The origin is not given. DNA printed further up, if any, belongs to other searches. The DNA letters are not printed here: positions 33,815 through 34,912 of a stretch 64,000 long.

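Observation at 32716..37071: LacI-controlled ThuA-like + Gfo/Idh/MocA + xylose-isomerase-fold gene set: candidate oxidative (3-keto) glycoside-cleavage pathway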

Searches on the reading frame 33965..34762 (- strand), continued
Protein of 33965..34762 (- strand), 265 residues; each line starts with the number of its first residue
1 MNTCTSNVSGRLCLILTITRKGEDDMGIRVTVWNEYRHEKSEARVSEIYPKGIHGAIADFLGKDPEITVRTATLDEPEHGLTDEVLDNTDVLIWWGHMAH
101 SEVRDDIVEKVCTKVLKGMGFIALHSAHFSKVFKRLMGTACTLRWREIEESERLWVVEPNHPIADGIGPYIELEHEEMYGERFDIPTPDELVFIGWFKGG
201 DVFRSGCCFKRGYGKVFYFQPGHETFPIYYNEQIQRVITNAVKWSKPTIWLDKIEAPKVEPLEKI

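Call 60: search_solved_structures(query=L042:9249-10001:+, max_evalue=1e-14, show_alignments=2)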
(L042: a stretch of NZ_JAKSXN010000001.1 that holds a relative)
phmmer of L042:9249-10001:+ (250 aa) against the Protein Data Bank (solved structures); distinct sequences matched with E-value up to 1e-14: 4.
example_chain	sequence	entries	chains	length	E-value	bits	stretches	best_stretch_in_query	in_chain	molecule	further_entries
8bvk_A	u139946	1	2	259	1.2e-21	80.7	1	5-223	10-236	Xylose isomerase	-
8tct_A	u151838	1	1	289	9.9e-17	64.6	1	16-225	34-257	Sugar phosphate isomerase/epimerase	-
8tcd_B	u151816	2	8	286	4.2e-15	59.2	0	2-224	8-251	Sugar phosphate isomerase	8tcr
8tcs_D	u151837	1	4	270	4.8e-15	59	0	3-224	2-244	Xylose isomerase-like TIM barrel domain-containing protein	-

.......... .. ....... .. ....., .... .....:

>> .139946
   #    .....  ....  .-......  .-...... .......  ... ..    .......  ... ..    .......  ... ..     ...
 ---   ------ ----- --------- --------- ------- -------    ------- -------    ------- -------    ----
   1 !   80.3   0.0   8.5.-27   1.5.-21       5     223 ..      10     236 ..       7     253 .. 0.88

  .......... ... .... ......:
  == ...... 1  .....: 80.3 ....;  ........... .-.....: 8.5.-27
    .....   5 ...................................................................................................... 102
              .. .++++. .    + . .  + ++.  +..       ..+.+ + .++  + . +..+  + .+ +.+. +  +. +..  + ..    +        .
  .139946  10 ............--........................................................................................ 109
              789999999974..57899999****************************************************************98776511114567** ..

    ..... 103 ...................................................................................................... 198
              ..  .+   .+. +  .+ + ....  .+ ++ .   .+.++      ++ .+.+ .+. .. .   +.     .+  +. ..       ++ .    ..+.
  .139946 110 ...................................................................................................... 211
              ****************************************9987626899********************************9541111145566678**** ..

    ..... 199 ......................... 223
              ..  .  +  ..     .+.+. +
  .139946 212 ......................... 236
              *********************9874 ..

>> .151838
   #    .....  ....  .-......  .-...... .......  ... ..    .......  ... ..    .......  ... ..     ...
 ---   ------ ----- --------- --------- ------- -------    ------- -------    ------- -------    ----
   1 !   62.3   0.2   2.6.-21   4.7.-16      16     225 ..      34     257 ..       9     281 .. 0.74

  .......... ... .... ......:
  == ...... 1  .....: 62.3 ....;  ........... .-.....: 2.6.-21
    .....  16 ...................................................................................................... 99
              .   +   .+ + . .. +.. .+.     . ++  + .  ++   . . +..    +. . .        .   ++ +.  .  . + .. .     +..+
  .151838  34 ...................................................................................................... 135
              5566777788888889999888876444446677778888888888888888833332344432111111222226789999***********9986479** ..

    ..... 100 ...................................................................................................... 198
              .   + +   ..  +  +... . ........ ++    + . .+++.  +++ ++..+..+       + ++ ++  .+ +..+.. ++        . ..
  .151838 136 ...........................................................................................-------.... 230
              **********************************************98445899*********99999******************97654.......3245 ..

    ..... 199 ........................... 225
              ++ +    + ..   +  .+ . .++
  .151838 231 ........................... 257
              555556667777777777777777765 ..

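Call 77: predict_structure(alignment_id=A2)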
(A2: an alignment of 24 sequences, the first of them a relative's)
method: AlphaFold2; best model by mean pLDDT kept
length: 240 residues; sequences in the alignment: 24
mean_pLDDT: 86.3   pTM: 0.88
mean pLDDT of the five models: 86.3, 84.1, 83.9, 83.5, 80.1
residues with pLDDT >= 90: 129; 70-90: 79; 50-70: 31; < 50: 1
segments of 3 or more residues with pLDDT < 50: none
pLDDT, mean of each block of 10 residues (from residue 1): 92 83 91 97 93 85 96 85 94 96 90 73 70 96 86 55 88 75 94 87 92 98 88 68
secondary structure, 60 per line:
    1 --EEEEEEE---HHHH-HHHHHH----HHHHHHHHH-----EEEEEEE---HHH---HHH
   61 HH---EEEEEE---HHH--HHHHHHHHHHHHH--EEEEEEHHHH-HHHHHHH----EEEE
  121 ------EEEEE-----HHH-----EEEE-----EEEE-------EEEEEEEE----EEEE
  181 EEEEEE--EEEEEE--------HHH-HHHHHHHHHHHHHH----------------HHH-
elements in order: E3-9 H13-16 H18-23 H28-36 E42-48 H58-62 E66-71 H80-92 E95-100 H101-104 H106-112 E117-120 E127-131 E145-148 E154-157 E165-172 E177-186 E189-194 H207-220

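Call 82: fold_search(model_id=the predicted structure, library=pdb)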
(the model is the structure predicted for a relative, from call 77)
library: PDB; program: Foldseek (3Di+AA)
matches with E <= 10: 1027; with E <= 0.001: 50
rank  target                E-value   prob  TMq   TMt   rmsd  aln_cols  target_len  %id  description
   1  1t0b_F                4.8e-33  1.00  0.92  0.91   3.0       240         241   61  Structure of ThuA-like protein from Bacillus stearothermophilus (released 2004-08-03)
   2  1t0b_G                5.4e-33  1.00  0.92  0.91   3.0       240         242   61  Structure of ThuA-like protein from Bacillus stearothermophilus (released 2004-08-03)
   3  1t0b_A                6.5e-33  1.00  0.92  0.92   3.0       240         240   61  Structure of ThuA-like protein from Bacillus stearothermophilus (released 2004-08-03)
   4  4e5v_B                6.9e-08  1.00  0.63  0.56  11.5       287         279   14  Crystal structure of a Putative thua-like protein (PARMER_02418) from Parabacteroides merdae ATCC 43184 at 1.75 A reso (released 2012-04-04)
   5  4e5v_A                8.3e-08  1.00  0.64  0.56  11.4       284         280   14  Crystal structure of a Putative thua-like protein (PARMER_02418) from Parabacteroides merdae ATCC 43184 at 1.75 A reso (released 2012-04-04)
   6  6qur                  7.1e-07  1.00  0.52  0.62   5.6       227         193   13  Mapping the allosteric communication network of aminodeoxychorismate synthase (released 2019-06-05)
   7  4jqs_A                1.5e-06  1.00  0.63  0.62   4.3       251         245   12  Crystal structure of a Putative thua-like protein (BACUNI_01602) from Bacteroides uniformis ATCC 8492 at 2.30 A resolu (released 2013-05-08)
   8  6mtg_B                1.8e-06  1.00  0.49  0.41   6.8       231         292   12  A Single Reactive Noncanonical Amino Acid is Able to Dramatically Stabilize Protein Structure (released 2019-06-26)
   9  2gk3_E                3.5e-06  1.00  0.51  0.49   7.9       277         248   12  Cytoplasmic Protein STM3548 from Salmonella typhimurium (released 2006-05-02)
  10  6mtg_A                3.7e-06  1.00  0.58  0.49   5.8       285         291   12  A Single Reactive Noncanonical Amino Acid is Able to Dramatically Stabilize Protein Structure (released 2019-06-26)
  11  4pxy_A                4.4e-06  1.00  0.62  0.61   4.1       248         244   14  Crystal structure of a Putative thua-like protein (BACUNI_01602) from Bacteroides uniformis ATCC 8492 at 1.50 A resolu (released 2014-04-23)
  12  2vdj                  5.7e-06  1.00  0.52  0.48   5.2       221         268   14  Crystal Structure of Homoserine O-acetyltransferase (metA) from Bacillus Cereus with Homoserine (released 2008-01-22)
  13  9k7j_A                6.4e-06  1.00  0.58  0.57   6.9       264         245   13  Gamma-glutamyl peptidase 1 from Arabidopsis thaliana (ligand-free) (released 2025-10-29)
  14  7cbe_A                7.7e-06  1.00  0.49  0.43   5.6       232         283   13  Crystal structure of Homoserine O-succinyltransferase from Escherichia coli K-12 (released 2021-06-16)
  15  9k7k_B                8.2e-06  1.00  0.49  0.48   6.0       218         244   15  Gamma-glutamyl peptidase 1 from Arabidopsis thaliana (inactive form) (released 2025-10-29)
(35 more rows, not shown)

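Call 84: search_dna_similar(query=P0001, collection=plasmids, mode=protein, max_rows=40, rows=spread)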
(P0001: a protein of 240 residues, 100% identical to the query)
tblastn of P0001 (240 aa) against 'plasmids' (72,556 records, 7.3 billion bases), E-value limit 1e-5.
Records with a match: 239; places in all: 245; records where one place covers at least 80% of the query: 239.
Best place of each record, by identity: 60-80% 31; <60% 208.
By first word of the organism name: Rhizobium 80; Sinorhizobium 78; Halorussus 8; Haladaptatus 7; Haloarcula 6; Haloferax 6; Paracoccus 5; Deinococcus 4; Halomontanus 4; Paenibacillus 3; and 31 more.
By predicted mobility (MOB-suite, as given by PLSDB): non-mobilizable 131; mobilizable 61; conjugative 47.
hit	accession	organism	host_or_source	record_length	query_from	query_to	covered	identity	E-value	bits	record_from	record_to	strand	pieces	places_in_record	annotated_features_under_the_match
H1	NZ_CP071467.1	Priestia megaterium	whole organism,Hypersaline environment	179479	3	240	99%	65.6%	3e-98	320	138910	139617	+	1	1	ThuA domain-containing protein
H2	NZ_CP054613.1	Paenibacillus cellulosilyticus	cell culture,soil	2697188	3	240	99%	60.6%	1e-93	307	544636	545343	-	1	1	none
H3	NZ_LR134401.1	Listeria monocytogenes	Homo sapiens,Vein blood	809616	4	219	90%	65.7%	3e-92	303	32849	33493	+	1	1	trehalose utilization protein ThuA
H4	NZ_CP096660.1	Halorussus limi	cell culture,saline soil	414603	5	222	91%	63.8%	3e-86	286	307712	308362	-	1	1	ThuA domain-containing protein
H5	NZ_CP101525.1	Burkholderia arboris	mixed culture,soil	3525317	3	240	99%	57.6%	8e-94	307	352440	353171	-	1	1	none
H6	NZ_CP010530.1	Haloarcula sp. CBA1115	monoisolate,Solar salt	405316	4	220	90%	62.7%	3e-92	303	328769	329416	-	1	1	ThuA domain-containing protein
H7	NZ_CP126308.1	Bosea vestrisii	cell culture,root nodule of Vicia ...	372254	3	224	93%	61.3%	2e-83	278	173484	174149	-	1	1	ThuA domain-containing protein | carbohydrate ABC transporter permease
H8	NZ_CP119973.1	Agrobacterium leguminum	pure culture,soil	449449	1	240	100%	55.7%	3e-81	271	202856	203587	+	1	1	ThuA domain-containing protein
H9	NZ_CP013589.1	Rhizobium phaseoli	Phaseolus vulgaris,Whole ...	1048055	1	239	100%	55.4%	6e-86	285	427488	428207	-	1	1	record has no annotation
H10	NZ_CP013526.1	Rhizobium phaseoli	Phaseolus vulgaris,Whole ...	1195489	1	239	100%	55.4%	4e-81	271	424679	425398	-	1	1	record has no annotation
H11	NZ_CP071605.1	Rhizobium binae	lentil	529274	1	239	100%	55.0%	7e-85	281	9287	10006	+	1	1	ThuA domain-containing protein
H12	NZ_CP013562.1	Rhizobium phaseoli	Phaseolus vulgaris,Whole ...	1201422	1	239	100%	55.0%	2e-80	269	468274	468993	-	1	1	record has no annotation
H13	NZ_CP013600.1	Rhizobium sp. N741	Phaseolus vulgaris,Whole ...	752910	3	239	99%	55.5%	2e-84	281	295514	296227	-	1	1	ThuA domain-containing protein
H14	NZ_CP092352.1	Rhizobium sp. C104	Cell culture,nodule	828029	3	239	99%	55.5%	4e-84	280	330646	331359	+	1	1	ThuA domain-containing protein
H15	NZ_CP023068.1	Sinorhizobium sojae CCBAU 05684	G.max,nodule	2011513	1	239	100%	54.6%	1e-84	281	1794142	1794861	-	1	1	record has no annotation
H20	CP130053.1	Sinorhizobium meliloti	Medicago,Cell culture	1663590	1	239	100%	54.2%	7e-82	273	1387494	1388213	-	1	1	trehalose utilization protein ThuA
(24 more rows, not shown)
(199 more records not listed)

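Call 85: get_annotated_region(hit=H20, flank=7000)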
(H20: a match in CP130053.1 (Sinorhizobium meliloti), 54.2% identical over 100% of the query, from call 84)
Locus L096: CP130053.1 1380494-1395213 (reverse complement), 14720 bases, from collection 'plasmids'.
description: Sinorhizobium meliloti strain R14 plasmid pSymB, complete sequence
organism: Sinorhizobium meliloti (NCBI taxid 382)
taxonomy: Bacteria; Pseudomonadota; Alphaproteobacteria; Hyphomicrobiales; Rhizobiaceae; Sinorhizobium; Sinorhizobium meliloti
host: -; source: Medicago,Cell culture; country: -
typing (MOB-suite, as given by PLSDB): mobilizable; relaxase MOBQ
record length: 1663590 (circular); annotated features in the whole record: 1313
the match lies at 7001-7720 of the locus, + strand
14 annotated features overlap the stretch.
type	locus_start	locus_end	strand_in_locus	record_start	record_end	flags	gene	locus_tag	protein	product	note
CDS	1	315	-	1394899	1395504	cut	-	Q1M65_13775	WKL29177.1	TRAP transporter small permease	-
CDS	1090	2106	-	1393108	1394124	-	-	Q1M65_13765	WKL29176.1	substrate-binding domain-containing protein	-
CDS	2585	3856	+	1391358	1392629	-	-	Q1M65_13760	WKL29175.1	ABC transporter substrate-binding protein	-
CDS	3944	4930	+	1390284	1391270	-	-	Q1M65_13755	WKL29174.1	sugar ABC transporter permease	-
CDS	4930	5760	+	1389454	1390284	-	-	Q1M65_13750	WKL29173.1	carbohydrate ABC transporter permease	-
CDS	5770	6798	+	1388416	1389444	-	-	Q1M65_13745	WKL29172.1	ABC transporter ATP-binding protein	-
CDS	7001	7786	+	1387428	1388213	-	-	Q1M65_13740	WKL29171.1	trehalose utilization protein ThuA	-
CDS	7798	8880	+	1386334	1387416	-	-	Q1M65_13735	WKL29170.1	Gfo/Idh/MocA family oxidoreductase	-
CDS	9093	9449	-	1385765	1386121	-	-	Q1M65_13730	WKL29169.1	SPW repeat protein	-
CDS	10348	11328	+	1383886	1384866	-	-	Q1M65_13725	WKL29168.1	formylglycine-generating enzyme family protein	-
CDS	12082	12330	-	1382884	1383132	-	-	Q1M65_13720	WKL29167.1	hypothetical protein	-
CDS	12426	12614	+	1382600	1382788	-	-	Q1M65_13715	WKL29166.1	hypothetical protein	-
CDS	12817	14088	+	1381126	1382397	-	-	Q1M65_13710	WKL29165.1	alpha/beta hydrolase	-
CDS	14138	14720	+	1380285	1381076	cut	-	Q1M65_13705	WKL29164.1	hypothetical protein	-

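Call 93: get_annotated_region(hit=H3, flank=8000)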
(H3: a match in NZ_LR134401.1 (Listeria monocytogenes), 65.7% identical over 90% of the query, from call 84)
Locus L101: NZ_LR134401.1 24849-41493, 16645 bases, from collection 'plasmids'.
description: Listeria monocytogenes strain NCTC7974 plasmid 4, complete sequence
organism: Listeria monocytogenes (NCBI taxid 1639)
taxonomy: Bacteria; Bacillota; Bacilli; Bacillales; Listeriaceae; Listeria; Listeria monocytogenes
host: -; source: Homo sapiens,Vein blood; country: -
typing (MOB-suite, as given by PLSDB): non-mobilizable
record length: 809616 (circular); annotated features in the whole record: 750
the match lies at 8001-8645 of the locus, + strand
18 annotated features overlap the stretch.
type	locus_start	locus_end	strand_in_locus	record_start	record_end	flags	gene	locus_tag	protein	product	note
CDS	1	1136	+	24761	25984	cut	-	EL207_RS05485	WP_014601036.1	OFA family MFS transporter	GO:0055085 - transmembrane transport [Evidence IEA]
CDS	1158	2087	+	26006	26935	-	-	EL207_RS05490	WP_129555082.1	DUF561 domain-containing protein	-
CDS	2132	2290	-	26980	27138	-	-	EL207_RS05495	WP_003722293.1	hypothetical protein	-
CDS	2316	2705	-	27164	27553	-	-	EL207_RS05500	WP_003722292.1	VOC family protein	-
CDS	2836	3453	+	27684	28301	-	-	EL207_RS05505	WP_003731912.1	MBL fold metallo-hydrolase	-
CDS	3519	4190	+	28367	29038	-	-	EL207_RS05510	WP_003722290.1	Crp/Fnr family transcriptional regulator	GO:0006355 - regulation of DNA-templated transcription [Evidence IEA]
CDS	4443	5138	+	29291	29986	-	-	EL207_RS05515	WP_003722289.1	Crp/Fnr family transcriptional regulator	GO:0006355 - regulation of DNA-templated transcription [Evidence IEA]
CDS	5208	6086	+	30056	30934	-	-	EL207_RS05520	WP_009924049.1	AraC family transcriptional regulator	GO:0006355 - regulation of DNA-templated transcription [Evidence IEA]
CDS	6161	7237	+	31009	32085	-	-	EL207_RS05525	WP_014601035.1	Gfo/Idh/MocA family oxidoreductase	-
CDS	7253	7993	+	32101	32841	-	-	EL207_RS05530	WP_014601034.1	sugar phosphate isomerase/epimerase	-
CDS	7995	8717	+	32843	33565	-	-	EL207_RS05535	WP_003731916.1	trehalose utilization protein ThuA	-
CDS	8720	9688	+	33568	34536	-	-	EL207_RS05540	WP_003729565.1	sugar phosphate isomerase/epimerase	-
CDS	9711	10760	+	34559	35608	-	-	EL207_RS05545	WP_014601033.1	Gfo/Idh/MocA family oxidoreductase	-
CDS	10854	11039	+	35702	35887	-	-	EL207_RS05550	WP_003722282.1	CsbD family protein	-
CDS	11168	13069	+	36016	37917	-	-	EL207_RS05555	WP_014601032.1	alkyl sulfatase dimerization domain-containing protein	-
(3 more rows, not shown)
